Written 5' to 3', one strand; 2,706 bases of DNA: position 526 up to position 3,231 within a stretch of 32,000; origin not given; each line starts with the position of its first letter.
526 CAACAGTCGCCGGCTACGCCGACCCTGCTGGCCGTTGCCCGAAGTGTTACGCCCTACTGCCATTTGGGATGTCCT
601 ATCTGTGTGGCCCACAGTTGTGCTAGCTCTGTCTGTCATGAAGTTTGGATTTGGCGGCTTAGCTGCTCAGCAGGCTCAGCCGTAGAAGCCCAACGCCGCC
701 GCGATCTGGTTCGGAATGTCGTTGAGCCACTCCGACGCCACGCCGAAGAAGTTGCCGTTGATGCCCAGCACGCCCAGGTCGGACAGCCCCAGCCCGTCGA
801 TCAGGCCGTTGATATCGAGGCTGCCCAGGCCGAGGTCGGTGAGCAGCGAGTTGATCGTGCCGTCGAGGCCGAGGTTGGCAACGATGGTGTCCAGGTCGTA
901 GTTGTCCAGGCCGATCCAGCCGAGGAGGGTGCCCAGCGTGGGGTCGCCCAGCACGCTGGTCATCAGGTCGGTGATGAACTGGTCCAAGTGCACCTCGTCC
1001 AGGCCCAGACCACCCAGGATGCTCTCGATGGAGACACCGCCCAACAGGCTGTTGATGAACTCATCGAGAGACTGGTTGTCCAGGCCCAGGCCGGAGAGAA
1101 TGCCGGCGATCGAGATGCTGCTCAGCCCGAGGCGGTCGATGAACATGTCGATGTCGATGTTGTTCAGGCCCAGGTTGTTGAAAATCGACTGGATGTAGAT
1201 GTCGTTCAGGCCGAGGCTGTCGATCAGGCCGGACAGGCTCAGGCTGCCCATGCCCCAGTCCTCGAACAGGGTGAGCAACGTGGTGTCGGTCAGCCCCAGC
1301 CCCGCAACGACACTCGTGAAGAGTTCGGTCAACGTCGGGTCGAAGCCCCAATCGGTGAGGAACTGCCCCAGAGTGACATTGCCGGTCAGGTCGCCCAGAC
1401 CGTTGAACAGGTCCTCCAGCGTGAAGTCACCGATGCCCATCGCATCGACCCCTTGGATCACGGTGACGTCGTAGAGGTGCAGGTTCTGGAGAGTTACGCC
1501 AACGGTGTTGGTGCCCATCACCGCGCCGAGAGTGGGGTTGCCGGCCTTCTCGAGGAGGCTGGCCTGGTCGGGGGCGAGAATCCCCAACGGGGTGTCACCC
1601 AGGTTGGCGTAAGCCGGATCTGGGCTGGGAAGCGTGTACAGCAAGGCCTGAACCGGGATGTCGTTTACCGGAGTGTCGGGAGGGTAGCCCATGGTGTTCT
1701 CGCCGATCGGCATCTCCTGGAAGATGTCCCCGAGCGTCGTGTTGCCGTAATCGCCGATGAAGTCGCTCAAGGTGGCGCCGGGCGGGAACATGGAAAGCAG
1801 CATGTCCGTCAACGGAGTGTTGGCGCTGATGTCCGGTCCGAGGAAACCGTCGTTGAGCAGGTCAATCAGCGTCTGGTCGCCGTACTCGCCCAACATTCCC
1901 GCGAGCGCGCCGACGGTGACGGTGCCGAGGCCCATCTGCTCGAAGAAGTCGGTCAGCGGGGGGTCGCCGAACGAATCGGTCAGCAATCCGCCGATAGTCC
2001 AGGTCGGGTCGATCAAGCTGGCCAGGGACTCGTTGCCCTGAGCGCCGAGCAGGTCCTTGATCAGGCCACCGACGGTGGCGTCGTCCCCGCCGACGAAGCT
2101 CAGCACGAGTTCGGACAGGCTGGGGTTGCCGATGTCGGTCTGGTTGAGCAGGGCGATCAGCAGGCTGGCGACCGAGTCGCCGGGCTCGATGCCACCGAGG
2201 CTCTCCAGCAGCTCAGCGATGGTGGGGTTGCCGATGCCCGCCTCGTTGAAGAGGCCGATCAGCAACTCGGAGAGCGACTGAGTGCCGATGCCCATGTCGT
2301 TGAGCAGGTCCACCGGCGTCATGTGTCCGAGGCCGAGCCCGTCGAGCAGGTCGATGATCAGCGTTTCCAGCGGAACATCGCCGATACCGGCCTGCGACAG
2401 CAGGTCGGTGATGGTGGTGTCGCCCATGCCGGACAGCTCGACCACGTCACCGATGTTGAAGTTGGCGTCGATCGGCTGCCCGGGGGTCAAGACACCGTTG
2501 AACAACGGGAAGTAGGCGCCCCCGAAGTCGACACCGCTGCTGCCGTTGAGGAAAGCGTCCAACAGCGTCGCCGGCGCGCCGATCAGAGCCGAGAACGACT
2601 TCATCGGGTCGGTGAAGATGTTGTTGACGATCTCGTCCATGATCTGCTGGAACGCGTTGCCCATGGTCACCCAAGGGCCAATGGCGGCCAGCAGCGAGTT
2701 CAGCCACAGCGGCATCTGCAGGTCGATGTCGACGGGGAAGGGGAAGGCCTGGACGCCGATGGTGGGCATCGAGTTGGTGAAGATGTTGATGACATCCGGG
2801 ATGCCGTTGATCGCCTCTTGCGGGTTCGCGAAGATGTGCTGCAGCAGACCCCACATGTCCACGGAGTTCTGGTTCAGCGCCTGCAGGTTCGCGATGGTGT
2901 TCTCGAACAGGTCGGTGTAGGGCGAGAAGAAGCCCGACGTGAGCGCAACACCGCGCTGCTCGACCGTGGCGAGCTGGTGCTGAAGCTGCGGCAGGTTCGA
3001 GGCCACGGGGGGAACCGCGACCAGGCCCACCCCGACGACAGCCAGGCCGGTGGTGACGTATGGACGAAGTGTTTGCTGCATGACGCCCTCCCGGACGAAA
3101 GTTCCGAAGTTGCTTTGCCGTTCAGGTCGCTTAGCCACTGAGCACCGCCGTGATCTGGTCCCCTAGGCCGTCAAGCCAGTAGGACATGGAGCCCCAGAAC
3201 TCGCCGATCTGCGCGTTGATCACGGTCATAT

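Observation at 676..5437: Tandem paralogues encoding an unrecognised 14/18-residue GLG repeat architecture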

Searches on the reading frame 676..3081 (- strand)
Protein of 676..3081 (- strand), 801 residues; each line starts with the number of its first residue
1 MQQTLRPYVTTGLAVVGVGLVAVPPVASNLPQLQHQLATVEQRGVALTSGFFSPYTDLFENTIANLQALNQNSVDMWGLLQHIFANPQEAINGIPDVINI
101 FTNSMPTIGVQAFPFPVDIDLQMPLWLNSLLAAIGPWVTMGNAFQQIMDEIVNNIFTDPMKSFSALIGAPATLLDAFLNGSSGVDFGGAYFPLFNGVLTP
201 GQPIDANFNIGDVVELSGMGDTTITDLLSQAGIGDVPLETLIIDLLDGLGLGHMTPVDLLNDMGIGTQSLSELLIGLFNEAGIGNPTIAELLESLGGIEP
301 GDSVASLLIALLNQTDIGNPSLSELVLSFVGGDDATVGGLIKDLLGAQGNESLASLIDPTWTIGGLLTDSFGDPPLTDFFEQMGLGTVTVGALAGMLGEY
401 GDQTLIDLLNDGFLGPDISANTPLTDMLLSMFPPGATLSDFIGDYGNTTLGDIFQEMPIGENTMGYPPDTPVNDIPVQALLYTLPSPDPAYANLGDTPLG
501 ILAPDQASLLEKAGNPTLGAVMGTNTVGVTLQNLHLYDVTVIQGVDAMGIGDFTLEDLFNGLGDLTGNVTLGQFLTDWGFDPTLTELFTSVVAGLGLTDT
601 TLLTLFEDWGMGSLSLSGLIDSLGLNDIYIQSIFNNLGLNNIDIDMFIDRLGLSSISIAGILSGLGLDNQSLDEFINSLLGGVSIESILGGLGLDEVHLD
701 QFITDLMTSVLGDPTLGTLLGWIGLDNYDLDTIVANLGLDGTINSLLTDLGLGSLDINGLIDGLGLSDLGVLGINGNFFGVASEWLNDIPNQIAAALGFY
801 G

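Call 3: search_protein_families(library=pfam, proteins=[window:676-3081:-], max_evalue=1)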
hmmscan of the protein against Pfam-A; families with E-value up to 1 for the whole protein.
window:676-3081:- (801 aa): 3 families
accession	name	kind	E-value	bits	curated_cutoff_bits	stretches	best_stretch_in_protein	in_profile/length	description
PF18039.7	UBA_6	-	0.049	14.1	23.5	0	725-750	13-38/42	UBA-like domain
PF02791.22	DDT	-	0.15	12.6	22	0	665-698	20-48/58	DDT domain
PF17782.7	DprA_WH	-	0.18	12.3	22.9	0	631-668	15-52/61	DprA winged helix domain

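Call 4: search_protein_families(library=ncbifam, proteins=[window:676-3081:-], max_evalue=1)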
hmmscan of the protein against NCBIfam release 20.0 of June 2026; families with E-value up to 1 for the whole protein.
window:676-3081:- (801 aa): 0 families
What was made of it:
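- On GjpA subfamily (NCBIfam NF033942): Full-length A and B gave no hit (call 4).
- Tried and rejected: Pfam and NCBIfam gave nothing (calls 3, 4).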

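Call 6: find_homologous_proteins(query=window:676-3081:-)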
Query window:676-3081:- (801 aa): 83 proteins with E <= 0.001 among 8000 candidates.
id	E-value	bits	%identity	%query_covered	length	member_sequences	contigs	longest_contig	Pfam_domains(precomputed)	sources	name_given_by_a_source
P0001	0.0e+0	1723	100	100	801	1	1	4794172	-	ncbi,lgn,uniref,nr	ncbi:hypothetical protein [[Mycobacterium] holstebronense]|uniref:PE-PGRS family protein n=1 Tax=[My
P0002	0.0e+0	1649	95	100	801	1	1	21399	-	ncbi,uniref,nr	ncbi:hypothetical protein [Mycobacterium sp. UM_WGJ]|uniref:hypothetical protein n=1 Tax=Mycobacteri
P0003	0.0e+0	1647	95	100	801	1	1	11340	-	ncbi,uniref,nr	ncbi:hypothetical protein [Mycobacterium sp. UM_Kg27]|uniref:hypothetical protein n=1 Tax=Mycobacter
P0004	0.0e+0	1588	91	100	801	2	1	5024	-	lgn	-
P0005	0.0e+0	1518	87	100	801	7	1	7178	-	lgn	-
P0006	0.0e+0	1502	86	100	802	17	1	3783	-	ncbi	-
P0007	0.0e+0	1502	86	100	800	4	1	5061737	-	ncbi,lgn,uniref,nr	ncbi:hypothetical protein K3U94_22295 [Mycolicibacter heraklionensis]|uniref:PE-PGRS family protein 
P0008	0.0e+0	1426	82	100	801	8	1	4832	-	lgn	-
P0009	0.0e+0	1425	82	100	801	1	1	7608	-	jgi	jgi:hypothetical protein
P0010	0.0e+0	1424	82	100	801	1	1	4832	-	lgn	-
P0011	0.0e+0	1412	81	100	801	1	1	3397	-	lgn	-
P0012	0.0e+0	1405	81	100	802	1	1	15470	-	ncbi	ncbi:hypothetical protein [Mycolicibacter minnesotensis]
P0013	0.0e+0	1388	80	100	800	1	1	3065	-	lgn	-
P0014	0.0e+0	1271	75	100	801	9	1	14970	-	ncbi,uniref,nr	ncbi:hypothetical protein [Mycobacterium sp. UM_Kg1]|uniref:hypothetical protein n=1 Tax=Mycobacteri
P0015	0.0e+0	1227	73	100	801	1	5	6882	-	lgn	-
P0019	0.0e+0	1172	70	100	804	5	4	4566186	-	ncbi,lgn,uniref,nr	ncbi:hypothetical protein MTER_00310 [Mycolicibacter terrae]|uniref:PE-PGRS family protein n=1 Tax=M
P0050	9.9e-141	489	31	97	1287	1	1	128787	-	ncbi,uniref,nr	ncbi:hypothetical protein [Mycobacterium sp.]|uniref:hypothetical protein n=1 Tax=Mycobacterium sp. 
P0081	1.5e-17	81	31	51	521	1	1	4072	-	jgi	jgi:hypothetical protein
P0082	3.0e-16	77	32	26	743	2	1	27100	-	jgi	jgi:hypothetical protein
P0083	1.5e-14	71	29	51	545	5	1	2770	-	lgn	-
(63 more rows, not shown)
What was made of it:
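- Lengths are fixed at 792-805 aa for A orthologues and 766-774 aa for B orthologues (call 6). Its length is fixed across species (call 6).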

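Call 17: search_solved_structures(query=A1, max_evalue=1, show_alignments=2)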
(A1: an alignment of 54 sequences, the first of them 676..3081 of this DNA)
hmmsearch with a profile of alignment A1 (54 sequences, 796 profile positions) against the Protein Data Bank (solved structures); distinct sequences matched with E-value up to 1: 6.
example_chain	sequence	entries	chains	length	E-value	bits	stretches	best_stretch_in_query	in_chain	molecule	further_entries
3etl_A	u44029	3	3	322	0.27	12.6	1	211-301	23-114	DNA repair and recombination protein radA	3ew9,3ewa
4r42_A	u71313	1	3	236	0.4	12.1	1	313-451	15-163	Alr3090 protein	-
6j42_A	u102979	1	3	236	0.4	12.1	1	313-451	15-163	Alr3090 protein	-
3ntu_A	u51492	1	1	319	0.85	11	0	212-301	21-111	DNA repair and recombination protein radA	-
1t4g_A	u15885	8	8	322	0.85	11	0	212-301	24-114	DNA repair and recombination protein radA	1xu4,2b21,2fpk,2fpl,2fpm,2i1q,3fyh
2f1h_A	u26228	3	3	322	0.86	11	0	212-301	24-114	DNA repair and recombination protein radA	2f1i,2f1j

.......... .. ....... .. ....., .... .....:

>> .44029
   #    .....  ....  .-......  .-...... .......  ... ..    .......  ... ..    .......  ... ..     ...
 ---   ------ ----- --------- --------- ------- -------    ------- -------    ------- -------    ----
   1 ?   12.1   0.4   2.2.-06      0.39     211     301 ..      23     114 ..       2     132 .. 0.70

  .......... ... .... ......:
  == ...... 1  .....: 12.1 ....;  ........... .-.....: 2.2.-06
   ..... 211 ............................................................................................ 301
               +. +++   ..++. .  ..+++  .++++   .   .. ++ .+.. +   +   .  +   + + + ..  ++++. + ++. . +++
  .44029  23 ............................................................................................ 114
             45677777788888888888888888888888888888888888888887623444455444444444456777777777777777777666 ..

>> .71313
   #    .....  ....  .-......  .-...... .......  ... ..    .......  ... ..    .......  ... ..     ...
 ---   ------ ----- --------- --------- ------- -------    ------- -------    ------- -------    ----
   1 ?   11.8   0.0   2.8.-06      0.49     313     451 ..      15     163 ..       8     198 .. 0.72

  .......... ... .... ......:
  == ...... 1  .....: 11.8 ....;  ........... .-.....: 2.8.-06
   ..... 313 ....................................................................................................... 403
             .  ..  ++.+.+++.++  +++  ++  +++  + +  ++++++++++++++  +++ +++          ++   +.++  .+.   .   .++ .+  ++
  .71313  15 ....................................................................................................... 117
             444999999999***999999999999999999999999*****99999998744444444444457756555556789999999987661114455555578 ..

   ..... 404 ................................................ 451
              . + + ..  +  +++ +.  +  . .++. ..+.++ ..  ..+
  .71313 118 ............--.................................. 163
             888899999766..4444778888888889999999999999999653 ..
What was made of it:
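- On Helix-hairpin-helix: RadA matches only at E 0.27 (call 17).
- The best PDB profile match is the HhH N-terminal domain of RadA (call 17). That match has E 0.27 (call 17).
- Tried and rejected: The whole family gave only RadA at E 0.27 (call 17).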

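Call 25: find_encoding_contigs(protein=P0082, flank=8000, max_places=3)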
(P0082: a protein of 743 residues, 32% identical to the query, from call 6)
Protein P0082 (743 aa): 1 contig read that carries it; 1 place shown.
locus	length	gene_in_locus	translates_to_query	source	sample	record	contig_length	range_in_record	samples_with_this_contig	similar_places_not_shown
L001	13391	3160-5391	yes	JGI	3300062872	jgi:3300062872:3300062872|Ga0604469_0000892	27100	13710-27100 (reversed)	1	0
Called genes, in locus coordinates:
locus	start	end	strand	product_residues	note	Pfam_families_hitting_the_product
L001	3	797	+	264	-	?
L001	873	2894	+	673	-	PF13531:SBP_bac_11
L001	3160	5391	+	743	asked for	-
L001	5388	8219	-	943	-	PF02347:GDC-P, PF21478:GcvP2_C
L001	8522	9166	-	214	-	PF13411:MerR_1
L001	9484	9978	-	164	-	PF02577:BFN_dom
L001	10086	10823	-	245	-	PF00376:MerR (weak), PF13411:MerR_1, PF28507:Rv1828_C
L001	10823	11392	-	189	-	PF16697:Yop-YscD_cpl, PF00498:FHA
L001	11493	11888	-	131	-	PF01597:GCV_H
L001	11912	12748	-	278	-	PF05949:DUF881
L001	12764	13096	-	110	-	PF06947:DUF1290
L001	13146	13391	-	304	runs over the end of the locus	PF05949:DUF881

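Call 27: find_encoding_contigs(protein=P0019, flank=10000, max_places=2)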
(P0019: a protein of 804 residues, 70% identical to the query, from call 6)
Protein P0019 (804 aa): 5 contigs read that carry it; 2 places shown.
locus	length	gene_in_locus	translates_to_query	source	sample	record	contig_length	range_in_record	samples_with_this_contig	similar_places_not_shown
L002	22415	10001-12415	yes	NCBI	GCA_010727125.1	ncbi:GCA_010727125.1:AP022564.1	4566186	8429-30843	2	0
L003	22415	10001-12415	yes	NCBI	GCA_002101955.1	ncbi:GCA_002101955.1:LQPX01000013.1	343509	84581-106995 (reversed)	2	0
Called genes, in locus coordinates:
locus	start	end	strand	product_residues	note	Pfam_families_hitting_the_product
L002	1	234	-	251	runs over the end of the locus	PF00535:Glycos_transf_2 (weak), PF13641:Glyco_tranf_2_3 (weak)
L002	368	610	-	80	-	-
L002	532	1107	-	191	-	PF00005:ABC_tran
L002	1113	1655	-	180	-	PF10759:BPA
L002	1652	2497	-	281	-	PF20176:DUF6541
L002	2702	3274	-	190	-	PF20176:DUF6541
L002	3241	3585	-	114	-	PF20176:DUF6541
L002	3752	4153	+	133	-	-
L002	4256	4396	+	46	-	-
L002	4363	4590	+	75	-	-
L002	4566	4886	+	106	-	PF00266:Aminotran_5 (weak)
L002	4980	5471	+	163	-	PF00501:AMP-binding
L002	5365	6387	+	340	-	PF00501:AMP-binding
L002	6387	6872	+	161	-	PF23024:AMP-dom_DIP2-like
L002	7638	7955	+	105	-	-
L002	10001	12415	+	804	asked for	-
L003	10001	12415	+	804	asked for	-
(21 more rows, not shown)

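Call 28: find_encoding_contigs(protein=P0050, flank=10000, max_places=2)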
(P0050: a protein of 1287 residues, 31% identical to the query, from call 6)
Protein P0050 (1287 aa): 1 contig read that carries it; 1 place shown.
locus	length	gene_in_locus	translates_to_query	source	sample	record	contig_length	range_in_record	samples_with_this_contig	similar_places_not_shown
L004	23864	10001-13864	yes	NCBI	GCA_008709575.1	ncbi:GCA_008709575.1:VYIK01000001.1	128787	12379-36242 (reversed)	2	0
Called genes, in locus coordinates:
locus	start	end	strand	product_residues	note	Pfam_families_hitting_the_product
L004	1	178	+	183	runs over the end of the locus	PF01288:HPPK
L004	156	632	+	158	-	PF11377:DUF3180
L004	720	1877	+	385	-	PF20570:DUF6779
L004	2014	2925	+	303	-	PF10727:Rossmann-like, PF03807:F420_oxidored (faint), PF10728:DUF2520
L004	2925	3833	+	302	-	PF02569:Pantoate_ligase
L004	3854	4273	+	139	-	PF02261:Asp_decarbox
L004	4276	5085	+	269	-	PF03309:Pan_kinase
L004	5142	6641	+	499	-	PF01336:tRNA_anti-codon, PF00152:tRNA-synt_2, PF01409:tRNA-synt_2d (faint)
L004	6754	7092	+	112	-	PF11774:Lsr2, PF23359:Lsr2_DNA-bd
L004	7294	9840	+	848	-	PF02861:Clp_N, PF00004:AAA, PF13191:AAA_16 (weak), PF23569:NBD_SMAX1, PF17871:AAA_lid_9, PF07724:AAA_2, PF07728:AAA_5, PF10431:ClpB_D2-small, +8 more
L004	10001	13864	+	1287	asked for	-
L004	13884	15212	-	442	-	PF18042:ORF_12_N, PF13354:Beta-lactamase2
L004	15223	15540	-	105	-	PF03992:ABM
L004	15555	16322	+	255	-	PF12146:Hydrolase_4 (weak), PF00561:Abhydrolase_1, PF12697:Abhydrolase_6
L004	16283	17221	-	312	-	PF00730:HhH-GPD, PF00633:HHH (weak)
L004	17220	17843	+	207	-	PF00484:Pro_CA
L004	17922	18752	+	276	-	-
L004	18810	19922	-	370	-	PF02457:DAC, PF10635:DisA-linker, PF12826:HHH_2 (weak)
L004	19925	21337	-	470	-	PF18073:Zn_ribbon_LapB, PF03796:DnaB_C (faint), PF06745:ATPase, PF13481:AAA_25, PF23442:DUF7125, PF13541:ChlI (weak)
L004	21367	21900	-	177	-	PF04314:LpqE-like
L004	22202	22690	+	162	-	PF02559:CarD_TRCF_RID, PF21095:CarD_C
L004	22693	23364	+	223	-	PF01128:IspD, PF12804:NTP_transf_3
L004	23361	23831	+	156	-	PF02542:YgbB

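Call 29: predict_structure(alignment_id=A1)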
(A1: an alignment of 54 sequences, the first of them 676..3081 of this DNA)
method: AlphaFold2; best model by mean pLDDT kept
length: 801 residues; sequences in the alignment: 54
mean_pLDDT: 63.3   pTM: 0.25
mean pLDDT of the five models: 63.3, 59.3, 56.4, 51.0, 50.3
residues with pLDDT >= 90: 0; 70-90: 327; 50-70: 322; < 50: 152
segments of 3 or more residues with pLDDT < 50: 1-77, 93-131, 772-775, 778-780, 782-790, 792-794, 796-801
pLDDT, mean of each block of 10 residues (from residue 1): 25 27 27 29 29 43 43 46 49 45 38 35 41 57 64 61 56 58 55 55 55 61 69 71 73 75 74 69 65 58 59 60 63 63 59 66 76 77 74 68 76 73 76 74 78 84 83 85 81 82 79 80 83 84 78 75 72 74 74 75 75 74 76 69 63 65 65 66 59 63 66 69 73 69 68 67 58 49 46 45 30
secondary structure, 60 per line:
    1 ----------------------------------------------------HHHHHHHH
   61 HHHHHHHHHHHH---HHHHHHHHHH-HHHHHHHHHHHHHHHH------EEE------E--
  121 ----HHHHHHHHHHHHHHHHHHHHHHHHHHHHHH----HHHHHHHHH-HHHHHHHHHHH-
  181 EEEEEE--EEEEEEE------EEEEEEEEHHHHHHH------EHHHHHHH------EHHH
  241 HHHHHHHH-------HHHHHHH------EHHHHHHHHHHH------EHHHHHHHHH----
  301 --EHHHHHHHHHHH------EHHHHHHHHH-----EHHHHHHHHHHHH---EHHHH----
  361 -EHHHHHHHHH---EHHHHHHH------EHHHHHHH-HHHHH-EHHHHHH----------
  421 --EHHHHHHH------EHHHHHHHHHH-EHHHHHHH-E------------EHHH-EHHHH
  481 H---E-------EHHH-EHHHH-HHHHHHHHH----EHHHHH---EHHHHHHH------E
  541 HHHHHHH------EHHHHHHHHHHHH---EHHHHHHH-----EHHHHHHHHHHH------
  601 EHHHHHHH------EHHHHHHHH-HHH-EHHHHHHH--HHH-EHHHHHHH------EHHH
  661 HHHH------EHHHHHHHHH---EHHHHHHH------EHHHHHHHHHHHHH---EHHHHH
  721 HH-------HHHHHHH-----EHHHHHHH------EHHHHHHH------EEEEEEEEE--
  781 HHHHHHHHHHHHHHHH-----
elements in order (helices of 4 or more, strands of 3 or more residues): H53-72 H76-85 H87-102 E109-111 H125-154 H159-167 H169-179 E181-186 E189-195 E202-209 H210-216 H224-230 H238-248 H256-262 H270-280 H288-296 H304-314 H322-330 H337-348 H353-356 H363-371 H376-382 H390-396 H398-402 H405-410 H424-430 H438-447 H450-456 H477-481 H499-502 H504-512 H518-522 H527-533 H541-547 H555-566 H571-577 H584-594 H602-608 H616-623 H630-636 H644-650 H658-664 H672-680 H685-691 H699-711 H716-722 H730-736 H743-749 H757-763 E770-778 H781-796
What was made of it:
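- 787..2430 (-): A residues about 218-765: acidic helix-loop repeat array (D+E 75, K+R 3), with an irregular and better conserved central stretch at about 400-548. About 40 short helices, each preceded by a loop, with local pLDDT 65-85 (call 29).
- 679..786 (-): A residues 766-801: conserved C-terminal strand plus helix tail (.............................). AF2 draws strand 770-778 and helix 781-796 (call 29).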

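Call 31: search_protein_representatives(alignment_id=A2)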
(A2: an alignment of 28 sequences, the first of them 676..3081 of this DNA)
Query: 28 sequences, 792 profile positions. Proteins with E-value up to 0.001 (for the whole library): 1122; up to 1e-10: 247; up to 1e-30: 31. The best 150 are listed.
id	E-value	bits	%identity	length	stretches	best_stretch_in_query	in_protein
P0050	0.0e+00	1112.6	-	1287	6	14-401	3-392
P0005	1.9e-295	998.8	-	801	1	1-791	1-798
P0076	4.9e-282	954.5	-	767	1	1-792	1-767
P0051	3.4e-281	951.7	-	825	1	1-792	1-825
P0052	5.6e-277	937.7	-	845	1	2-792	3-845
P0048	2.4e-274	929.1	-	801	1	1-792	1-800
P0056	1.2e-256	870.6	-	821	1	1-792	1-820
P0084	4.4e-220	749.6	-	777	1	1-792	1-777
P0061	1.1e-217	741.6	-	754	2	97-775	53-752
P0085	3.2e-206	703.7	-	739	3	1-311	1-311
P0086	2.4e-200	684.3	-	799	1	10-792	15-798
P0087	7.3e-132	457.8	-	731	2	205-789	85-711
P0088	1.2e-129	450.6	-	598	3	9-342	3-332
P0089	3.8e-88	313.2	-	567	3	1-244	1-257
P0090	2.3e-86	307.3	-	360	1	1-235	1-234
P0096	1.3e-65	238.8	-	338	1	1-348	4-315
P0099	7.4e-55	203.2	-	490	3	300-634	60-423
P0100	2.4e-54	201.4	-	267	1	2-272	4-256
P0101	4.5e-45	170.8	-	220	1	1-202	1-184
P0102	3.4e-43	164.6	-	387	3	48-224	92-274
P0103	3.4e-39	151.4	-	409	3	208-344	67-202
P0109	2.0e-26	109.1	-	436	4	521-741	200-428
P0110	8.6e-26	107.0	-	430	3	244-371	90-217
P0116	2.4e-21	92.3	-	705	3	1-182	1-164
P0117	2.5e-21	92.3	-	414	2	1-95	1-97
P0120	6.3e-20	87.6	-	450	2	1-88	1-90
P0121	7.0e-20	87.5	-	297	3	634-777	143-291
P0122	7.8e-20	87.3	-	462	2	1-98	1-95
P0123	1.2e-19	86.7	-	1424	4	290-650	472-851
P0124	1.4e-19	86.5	-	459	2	1-112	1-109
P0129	1.1e-18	83.5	-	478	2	1-93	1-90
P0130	1.4e-18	83.1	-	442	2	1-121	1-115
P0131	2.4e-18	82.4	-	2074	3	419-702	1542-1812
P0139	1.5e-17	79.7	-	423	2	537-687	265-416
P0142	4.2e-17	78.3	-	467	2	1-116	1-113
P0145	1.2e-16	76.8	-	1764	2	359-701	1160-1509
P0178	2.0e-14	69.4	-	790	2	3-121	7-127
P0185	5.1e-14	68.1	-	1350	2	219-404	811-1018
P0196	2.5e-13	65.8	-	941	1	216-404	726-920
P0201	3.4e-13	65.3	-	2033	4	507-749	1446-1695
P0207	4.8e-13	64.9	-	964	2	505-764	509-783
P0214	6.4e-13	64.5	-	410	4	274-471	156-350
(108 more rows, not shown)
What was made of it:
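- The core is shared with more than 1000 mycobacterial proteins (call 31), so it is more than a passive anchor.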

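Call 32: search_protein_families(library=pfam, proteins=[P0117, P0120, P0122, P0124, P0129, P0130, P0142, P0116, P0178, P0102], max_evalue=0.001)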
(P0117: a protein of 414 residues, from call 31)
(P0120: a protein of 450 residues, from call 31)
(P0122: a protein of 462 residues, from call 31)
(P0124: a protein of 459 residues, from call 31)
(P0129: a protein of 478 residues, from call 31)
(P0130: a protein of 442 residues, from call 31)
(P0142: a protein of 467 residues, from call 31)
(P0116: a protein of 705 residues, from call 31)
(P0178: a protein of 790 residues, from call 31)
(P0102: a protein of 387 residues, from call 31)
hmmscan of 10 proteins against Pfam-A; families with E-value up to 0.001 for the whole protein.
P0117 (414 aa): 0 families

P0120 (450 aa): 0 families

P0122 (462 aa): 0 families

P0124 (459 aa): 0 families

P0129 (478 aa): 0 families

P0130 (442 aa): 0 families

P0142 (467 aa): 0 families

P0116 (705 aa): 0 families

P0178 (790 aa): 0 families

P0102 (387 aa): 0 families
